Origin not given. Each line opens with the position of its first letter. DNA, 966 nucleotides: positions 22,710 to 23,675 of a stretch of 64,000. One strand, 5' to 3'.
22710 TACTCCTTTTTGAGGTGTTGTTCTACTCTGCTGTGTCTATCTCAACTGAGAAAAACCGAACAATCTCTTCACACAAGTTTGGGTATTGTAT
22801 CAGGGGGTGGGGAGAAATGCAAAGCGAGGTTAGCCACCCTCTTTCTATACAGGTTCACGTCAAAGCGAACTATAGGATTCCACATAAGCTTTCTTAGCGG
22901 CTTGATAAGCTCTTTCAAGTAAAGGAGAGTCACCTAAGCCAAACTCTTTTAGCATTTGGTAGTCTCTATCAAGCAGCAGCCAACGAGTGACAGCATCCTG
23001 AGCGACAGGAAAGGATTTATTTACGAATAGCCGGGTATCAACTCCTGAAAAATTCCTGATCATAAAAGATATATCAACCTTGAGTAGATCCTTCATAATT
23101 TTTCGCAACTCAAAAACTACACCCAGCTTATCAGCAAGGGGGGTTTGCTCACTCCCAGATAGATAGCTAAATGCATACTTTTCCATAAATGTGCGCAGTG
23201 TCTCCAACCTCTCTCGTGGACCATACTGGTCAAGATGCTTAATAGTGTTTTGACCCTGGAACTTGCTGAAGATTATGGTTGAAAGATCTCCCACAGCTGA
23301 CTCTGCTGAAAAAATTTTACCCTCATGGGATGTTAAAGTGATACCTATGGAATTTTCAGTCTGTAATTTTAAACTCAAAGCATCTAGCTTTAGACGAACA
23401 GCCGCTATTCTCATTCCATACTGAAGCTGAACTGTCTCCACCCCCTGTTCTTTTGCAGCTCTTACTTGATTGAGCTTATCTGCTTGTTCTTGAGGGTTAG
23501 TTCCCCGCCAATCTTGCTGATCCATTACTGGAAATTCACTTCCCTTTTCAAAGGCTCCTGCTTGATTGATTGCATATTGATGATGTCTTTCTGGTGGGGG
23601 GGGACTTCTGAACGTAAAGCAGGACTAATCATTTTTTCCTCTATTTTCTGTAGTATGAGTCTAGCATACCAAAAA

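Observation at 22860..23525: Unrecognised 221-aa gene inserted between rpoC and rpsL, with its own terminator and promoter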

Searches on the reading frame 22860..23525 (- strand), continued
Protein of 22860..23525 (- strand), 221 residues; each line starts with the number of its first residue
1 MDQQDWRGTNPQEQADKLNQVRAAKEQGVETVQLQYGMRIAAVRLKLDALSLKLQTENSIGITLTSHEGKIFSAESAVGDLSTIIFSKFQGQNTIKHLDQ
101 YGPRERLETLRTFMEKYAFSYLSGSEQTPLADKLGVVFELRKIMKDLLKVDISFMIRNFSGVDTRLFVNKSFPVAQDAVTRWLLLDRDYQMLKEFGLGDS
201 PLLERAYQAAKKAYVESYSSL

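Call 37: find_encoding_contigs(protein=P0003, flank=10000, max_places=4)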
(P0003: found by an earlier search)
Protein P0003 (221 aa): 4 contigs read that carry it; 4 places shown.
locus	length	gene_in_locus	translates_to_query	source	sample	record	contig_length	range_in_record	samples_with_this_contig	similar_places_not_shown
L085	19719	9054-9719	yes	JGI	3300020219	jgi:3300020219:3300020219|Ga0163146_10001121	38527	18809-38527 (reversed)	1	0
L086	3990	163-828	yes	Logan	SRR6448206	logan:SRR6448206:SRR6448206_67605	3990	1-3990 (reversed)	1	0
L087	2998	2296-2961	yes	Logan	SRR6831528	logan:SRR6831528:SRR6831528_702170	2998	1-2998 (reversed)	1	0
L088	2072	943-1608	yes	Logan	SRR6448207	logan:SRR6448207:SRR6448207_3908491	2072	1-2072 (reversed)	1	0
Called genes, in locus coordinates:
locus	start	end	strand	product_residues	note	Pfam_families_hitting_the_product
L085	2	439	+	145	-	?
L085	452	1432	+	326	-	PF02618:YceG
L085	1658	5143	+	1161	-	PF04563:RNA_pol_Rpb2_1, PF04561:RNA_pol_Rpb2_2, PF04565:RNA_pol_Rpb2_3, PF10385:RNA_pol_Rpb2_45, PF00562:RNA_pol_Rpb2_6, PF04560:RNA_pol_Rpb2_7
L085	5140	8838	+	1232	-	PF04997:RNA_pol_Rpb1_1, PF00623:RNA_pol_Rpb1_2, PF04983:RNA_pol_Rpb1_3, PF04998:RNA_pol_Rpb1_5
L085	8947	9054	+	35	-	-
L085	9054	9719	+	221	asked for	-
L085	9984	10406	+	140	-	PF00164:Ribosom_S12_S23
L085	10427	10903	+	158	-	PF00177:Ribosomal_S7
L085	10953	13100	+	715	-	PF00009:GTP_EFTU, PF22042:EF-G_D2, PF03144:GTP_EFTU_D2, PF14492:EFG_III, PF16658:RF3_C (weak), PF03764:EFG_IV, PF00679:EFG_C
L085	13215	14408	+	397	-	PF00009:GTP_EFTU, PF03144:GTP_EFTU_D2, PF03143:GTP_EFTU_D3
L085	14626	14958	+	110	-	PF00338:Ribosomal_S10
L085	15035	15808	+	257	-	PF00297:Ribosomal_L3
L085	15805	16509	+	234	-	PF00573:Ribosomal_L4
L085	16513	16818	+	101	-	PF00276:Ribosomal_L23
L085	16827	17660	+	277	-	PF00181:Ribosomal_L2_N, PF03947:Ribosomal_L2_C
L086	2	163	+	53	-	?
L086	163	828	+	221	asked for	-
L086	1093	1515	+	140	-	PF00164:Ribosom_S12_S23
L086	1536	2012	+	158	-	PF00177:Ribosomal_S7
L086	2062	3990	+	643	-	?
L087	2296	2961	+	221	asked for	-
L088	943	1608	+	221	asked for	-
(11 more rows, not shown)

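Call 38: find_encoding_contigs(protein=P0004, flank=10000, max_places=4)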
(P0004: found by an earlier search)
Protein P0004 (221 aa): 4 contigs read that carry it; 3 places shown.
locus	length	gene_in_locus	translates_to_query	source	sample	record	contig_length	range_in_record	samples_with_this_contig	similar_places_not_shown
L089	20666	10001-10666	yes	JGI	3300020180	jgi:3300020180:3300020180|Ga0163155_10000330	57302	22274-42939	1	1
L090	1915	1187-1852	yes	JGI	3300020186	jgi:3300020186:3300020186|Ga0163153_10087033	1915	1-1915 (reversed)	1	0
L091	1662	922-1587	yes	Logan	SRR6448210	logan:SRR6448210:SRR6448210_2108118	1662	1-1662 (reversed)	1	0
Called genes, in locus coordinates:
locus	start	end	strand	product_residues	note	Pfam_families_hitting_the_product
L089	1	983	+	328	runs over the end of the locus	PF04203:Sortase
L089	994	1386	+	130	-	PF03652:RuvX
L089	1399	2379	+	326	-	PF02618:YceG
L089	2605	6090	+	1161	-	PF04563:RNA_pol_Rpb2_1, PF04561:RNA_pol_Rpb2_2, PF04565:RNA_pol_Rpb2_3, PF10385:RNA_pol_Rpb2_45, PF00562:RNA_pol_Rpb2_6, PF04560:RNA_pol_Rpb2_7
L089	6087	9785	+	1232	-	PF04997:RNA_pol_Rpb1_1, PF00623:RNA_pol_Rpb1_2, PF04983:RNA_pol_Rpb1_3, PF04998:RNA_pol_Rpb1_5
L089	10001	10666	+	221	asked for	-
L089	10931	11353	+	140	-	PF00164:Ribosom_S12_S23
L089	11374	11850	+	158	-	PF00177:Ribosomal_S7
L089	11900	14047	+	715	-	PF00009:GTP_EFTU, PF22042:EF-G_D2, PF03144:GTP_EFTU_D2, PF14492:EFG_III, PF16658:RF3_C (weak), PF03764:EFG_IV, PF00679:EFG_C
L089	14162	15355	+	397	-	PF00009:GTP_EFTU, PF03144:GTP_EFTU_D2, PF03143:GTP_EFTU_D3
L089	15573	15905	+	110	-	PF00338:Ribosomal_S10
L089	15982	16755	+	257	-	PF00297:Ribosomal_L3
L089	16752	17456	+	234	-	PF00573:Ribosomal_L4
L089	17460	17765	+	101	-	PF00276:Ribosomal_L23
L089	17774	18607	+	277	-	PF00181:Ribosomal_L2_N, PF03947:Ribosomal_L2_C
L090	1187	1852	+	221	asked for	-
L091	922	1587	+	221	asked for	-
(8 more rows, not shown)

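Call 39: find_encoding_contigs(protein=P0011, flank=10000, max_places=4)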
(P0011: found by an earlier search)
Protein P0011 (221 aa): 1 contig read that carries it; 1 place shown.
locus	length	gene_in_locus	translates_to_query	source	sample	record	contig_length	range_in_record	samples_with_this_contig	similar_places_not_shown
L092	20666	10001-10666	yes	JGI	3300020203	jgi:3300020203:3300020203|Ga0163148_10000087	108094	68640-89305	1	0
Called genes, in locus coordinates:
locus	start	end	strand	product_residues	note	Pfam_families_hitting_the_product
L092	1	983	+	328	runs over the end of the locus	PF04203:Sortase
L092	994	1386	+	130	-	PF03652:RuvX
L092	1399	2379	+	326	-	PF02618:YceG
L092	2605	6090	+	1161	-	PF04563:RNA_pol_Rpb2_1, PF04561:RNA_pol_Rpb2_2, PF04565:RNA_pol_Rpb2_3, PF10385:RNA_pol_Rpb2_45, PF00562:RNA_pol_Rpb2_6, PF04560:RNA_pol_Rpb2_7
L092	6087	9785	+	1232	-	PF04997:RNA_pol_Rpb1_1, PF00623:RNA_pol_Rpb1_2, PF04983:RNA_pol_Rpb1_3, PF04998:RNA_pol_Rpb1_5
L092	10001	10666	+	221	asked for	-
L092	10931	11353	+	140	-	PF00164:Ribosom_S12_S23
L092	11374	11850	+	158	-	PF00177:Ribosomal_S7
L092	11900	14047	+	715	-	PF00009:GTP_EFTU, PF22042:EF-G_D2, PF03144:GTP_EFTU_D2, PF14492:EFG_III, PF16658:RF3_C (weak), PF03764:EFG_IV, PF00679:EFG_C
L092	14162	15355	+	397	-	PF00009:GTP_EFTU, PF03144:GTP_EFTU_D2, PF03143:GTP_EFTU_D3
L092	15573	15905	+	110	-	PF00338:Ribosomal_S10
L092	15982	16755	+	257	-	PF00297:Ribosomal_L3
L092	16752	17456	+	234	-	PF00573:Ribosomal_L4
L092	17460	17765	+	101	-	PF00276:Ribosomal_L23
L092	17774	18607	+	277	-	PF00181:Ribosomal_L2_N, PF03947:Ribosomal_L2_C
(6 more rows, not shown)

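Call 48: find_related_loci(query=window:22860-23525:-, collection=viral_contigs, flank=3000)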
Query window:22860-23525:- (221 aa) in viral_contigs; peptide patterns used: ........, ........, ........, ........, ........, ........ (x = any residue, [..] = any of these).
7 stretches matched a pattern, but none encodes a relative of the query by tblastn (E <= 1e-3).

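Call 49: fold_search(model_id=the predicted structure, library=pdb)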
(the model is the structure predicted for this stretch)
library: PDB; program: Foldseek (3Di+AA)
matches with E <= 10: 176; with E <= 0.001: 0
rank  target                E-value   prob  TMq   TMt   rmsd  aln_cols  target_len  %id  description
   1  6gcm_f                1.9e+00  0.06  0.15  0.20  19.6       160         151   15  Escherichia coli DPS (released 2019-05-01)
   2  1s3q_G                2.0e+00  0.09  0.18  0.24  19.8       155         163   10  Crystal structures of a novel open pore ferritin from the hyperthermophilic Archaeon Archaeoglobus fulgidus (released 2005-04-12)
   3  8i7r_F4               2.0e+00  0.07  0.20  0.21  28.1       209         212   14  In situ structure of axonemal doublet microtubules in mouse sperm with 48-nm repeat (released 2023-10-11)
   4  7aqs_X                2.2e+00  0.06  0.15  0.19  19.5       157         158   15  Crystal structure of E. coli DPS in space group P1 (released 2021-09-01)
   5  8ihf_R                2.2e+00  0.05  0.17  0.14  18.8       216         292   11  Cryo-EM structure of HCA2-Gi complex with MK6892 (released 2023-08-30)
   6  7usn_A                2.2e+00  0.04  0.12  0.14  19.1       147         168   12  Crystal structure of ferritin 1 from Caenorhabditis elegans, FTN-1 (released 2023-04-26)
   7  8iyw_R                2.5e+00  0.05  0.18  0.14  17.5       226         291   10  Structure of GSK256073-GPR109A-G-protein complex (released 2024-03-06)
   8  1dps_B                2.5e+00  0.04  0.13  0.18  18.7       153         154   14  THE CRYSTAL STRUCTURE OF DPS, A FERRITIN HOMOLOG THAT BINDS AND PROTECTS DNA (released 1998-09-16)
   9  2yw7_I                2.5e+00  0.03  0.11  0.16  21.8       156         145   15  Crystal structure of C-terminal deletion mutant of Mycobacterium smegmatis Dps (released 2007-07-17)
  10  5xgo_B                2.6e+00  0.05  0.15  0.20  19.6       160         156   13  The Ferritin E-Domain: Toward Understanding Its Role in Protein Cage Assembly Through the Crystal Structure of a Maxi- (released 2018-02-28)
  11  1ghd_A                2.8e+00  0.04  0.13  0.17  14.8       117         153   14  Crystal structure of the glutaryl-7-aminocephalosporanic acid acylase by mad phasing (released 2003-07-08)
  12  2c41_B                2.9e+00  0.05  0.17  0.22  17.6       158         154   18  X-ray structure of Dps from Thermosynechococcus elongatus (released 2006-10-11)
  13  9exo_A                2.9e+00  0.05  0.15  0.06  16.6       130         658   16  Wzc-K540M-2YE MgADP C1 (released 2025-04-23)
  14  1f30_A                2.9e+00  0.04  0.14  0.19  19.4       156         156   15  THE STRUCTURAL BASIS FOR DNA PROTECTION BY E. COLI DPS PROTEIN (released 2003-06-17)
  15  3ak8_F                2.9e+00  0.04  0.14  0.19  19.1       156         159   13  Crystal structure of the SEp22 dodecamer, a Dps-like protein from Salmonella enterica subsp. enterica serovar Enteriti (released 2011-01-12)
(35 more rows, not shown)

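Call 68: search_dna_similar(query=window:22860-23525:-, collection=phages, mode=protein, max_evalue=1, max_rows=5)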
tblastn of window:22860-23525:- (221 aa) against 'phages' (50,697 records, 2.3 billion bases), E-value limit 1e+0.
No match.
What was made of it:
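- IMG/VR and GenBank phages gave nothing (calls 48, 68). IMG/VR and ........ gave no hit (calls 48, 68).
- Tried and rejected: IMG/VR (call 48) and GenBank phages by tblastn (call 68).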

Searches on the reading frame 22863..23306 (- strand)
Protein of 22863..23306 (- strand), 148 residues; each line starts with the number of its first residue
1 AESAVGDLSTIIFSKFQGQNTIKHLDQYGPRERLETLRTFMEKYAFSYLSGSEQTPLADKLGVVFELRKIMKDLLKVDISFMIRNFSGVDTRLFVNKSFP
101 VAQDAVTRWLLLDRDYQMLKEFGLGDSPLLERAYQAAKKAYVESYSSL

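Call 69: predict_structure(protein=window:22863-23306:-)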
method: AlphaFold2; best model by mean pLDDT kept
length: 148 residues; sequences in the alignment: 1
mean_pLDDT: 58.3   pTM: 0.38
mean pLDDT of the five models: 58.3, 49.1, 43.6, 43.3, 41.3
residues with pLDDT >= 90: 0; 70-90: 20; 50-70: 100; < 50: 28
segments of 3 or more residues with pLDDT < 50: 1-6, 82-98, 146-148
pLDDT, mean of each block of 10 residues (from residue 1): 48 54 58 62 60 56 57 57 43 44 60 70 72 76 56
secondary structure, 60 per line:
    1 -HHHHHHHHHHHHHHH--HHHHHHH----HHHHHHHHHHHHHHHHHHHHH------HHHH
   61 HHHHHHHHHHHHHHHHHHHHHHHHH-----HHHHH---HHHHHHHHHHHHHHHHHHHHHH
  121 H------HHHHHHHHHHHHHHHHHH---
elements in order: H2-16 H19-25 H30-50 H57-85 H91-95 H99-121 H128-145
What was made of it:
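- Tried and rejected: The C-terminal 148 aa gave pLDDT 58.3 (call 69).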
